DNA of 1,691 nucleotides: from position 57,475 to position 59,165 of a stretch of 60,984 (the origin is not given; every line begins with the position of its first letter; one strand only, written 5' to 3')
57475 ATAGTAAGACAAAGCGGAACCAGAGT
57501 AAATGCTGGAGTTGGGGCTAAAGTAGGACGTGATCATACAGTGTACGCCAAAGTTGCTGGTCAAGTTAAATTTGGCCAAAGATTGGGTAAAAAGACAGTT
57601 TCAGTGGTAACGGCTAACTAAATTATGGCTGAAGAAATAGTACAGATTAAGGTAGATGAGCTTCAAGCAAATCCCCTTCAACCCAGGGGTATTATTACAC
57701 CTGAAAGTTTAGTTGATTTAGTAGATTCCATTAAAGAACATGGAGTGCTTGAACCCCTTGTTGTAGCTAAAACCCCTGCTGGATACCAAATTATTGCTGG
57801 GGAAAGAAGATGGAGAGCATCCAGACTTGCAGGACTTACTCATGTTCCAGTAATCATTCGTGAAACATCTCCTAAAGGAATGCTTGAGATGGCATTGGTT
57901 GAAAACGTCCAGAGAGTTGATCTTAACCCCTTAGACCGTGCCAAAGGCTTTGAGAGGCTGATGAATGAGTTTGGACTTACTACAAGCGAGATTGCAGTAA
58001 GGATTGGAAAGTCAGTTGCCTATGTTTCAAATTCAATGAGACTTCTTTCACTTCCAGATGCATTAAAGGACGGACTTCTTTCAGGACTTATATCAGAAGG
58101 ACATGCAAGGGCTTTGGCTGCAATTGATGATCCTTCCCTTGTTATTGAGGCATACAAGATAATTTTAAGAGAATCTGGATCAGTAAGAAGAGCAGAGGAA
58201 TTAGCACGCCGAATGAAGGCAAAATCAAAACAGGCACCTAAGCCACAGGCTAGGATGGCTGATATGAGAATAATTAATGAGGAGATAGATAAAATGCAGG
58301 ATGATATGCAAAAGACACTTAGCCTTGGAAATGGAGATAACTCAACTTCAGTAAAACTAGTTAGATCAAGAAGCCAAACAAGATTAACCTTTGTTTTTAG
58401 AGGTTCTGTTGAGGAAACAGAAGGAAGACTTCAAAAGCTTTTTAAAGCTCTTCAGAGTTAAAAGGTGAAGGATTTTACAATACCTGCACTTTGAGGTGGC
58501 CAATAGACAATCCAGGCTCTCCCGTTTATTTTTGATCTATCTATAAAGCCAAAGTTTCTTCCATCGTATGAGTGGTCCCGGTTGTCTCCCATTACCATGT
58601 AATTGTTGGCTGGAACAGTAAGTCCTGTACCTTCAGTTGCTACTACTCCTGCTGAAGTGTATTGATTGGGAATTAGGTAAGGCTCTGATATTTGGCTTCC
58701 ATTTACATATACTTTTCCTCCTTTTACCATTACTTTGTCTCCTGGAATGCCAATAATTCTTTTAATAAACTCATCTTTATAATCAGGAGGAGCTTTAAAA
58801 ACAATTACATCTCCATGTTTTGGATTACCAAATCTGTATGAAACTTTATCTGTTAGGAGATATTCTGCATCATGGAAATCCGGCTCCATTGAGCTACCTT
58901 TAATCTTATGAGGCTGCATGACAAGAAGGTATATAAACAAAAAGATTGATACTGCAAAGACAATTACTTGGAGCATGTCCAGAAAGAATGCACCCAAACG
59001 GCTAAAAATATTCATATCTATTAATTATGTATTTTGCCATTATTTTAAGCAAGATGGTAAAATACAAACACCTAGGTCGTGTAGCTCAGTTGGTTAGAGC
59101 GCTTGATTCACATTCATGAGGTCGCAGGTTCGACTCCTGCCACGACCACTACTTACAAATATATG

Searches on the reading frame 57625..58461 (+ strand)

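Call 11: search_protein_families(library=pfam, proteins=[window:57625-58461:+], max_evalue=0.001)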
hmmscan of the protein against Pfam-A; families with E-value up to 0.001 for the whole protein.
window:57625-58461:+ (278 aa): 3 families
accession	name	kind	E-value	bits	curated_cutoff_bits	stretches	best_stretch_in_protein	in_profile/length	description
PF02195.25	ParB_N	-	1.9e-31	108.4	26.3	1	3-96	1-95/95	ParB N-terminal domain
PF17762.8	HTH_ParB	-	3.8e-29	101.3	22.6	1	99-198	2-101/102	ParB HTH domain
PF08535.16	KorB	-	9.1e-05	22.8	22.3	1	117-158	3-44/89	KorB domain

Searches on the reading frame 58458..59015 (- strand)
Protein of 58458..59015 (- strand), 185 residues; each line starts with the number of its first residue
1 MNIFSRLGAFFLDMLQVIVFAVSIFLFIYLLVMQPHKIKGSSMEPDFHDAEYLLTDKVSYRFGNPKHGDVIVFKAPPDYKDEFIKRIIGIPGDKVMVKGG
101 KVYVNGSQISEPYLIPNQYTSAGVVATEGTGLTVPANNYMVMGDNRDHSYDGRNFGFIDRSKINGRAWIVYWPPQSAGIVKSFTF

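Call 27: search_protein_families(library=pfam, proteins=[window:58458-59015:-], max_evalue=0.001)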
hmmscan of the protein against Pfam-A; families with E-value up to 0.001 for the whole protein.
window:58458-59015:- (185 aa): 1 family
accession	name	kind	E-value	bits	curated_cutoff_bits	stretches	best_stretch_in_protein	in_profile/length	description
PF10502.14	Peptidase_S26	-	1.8e-49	168.4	22.9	1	13-172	3-168/168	Signal peptidase, peptidase S26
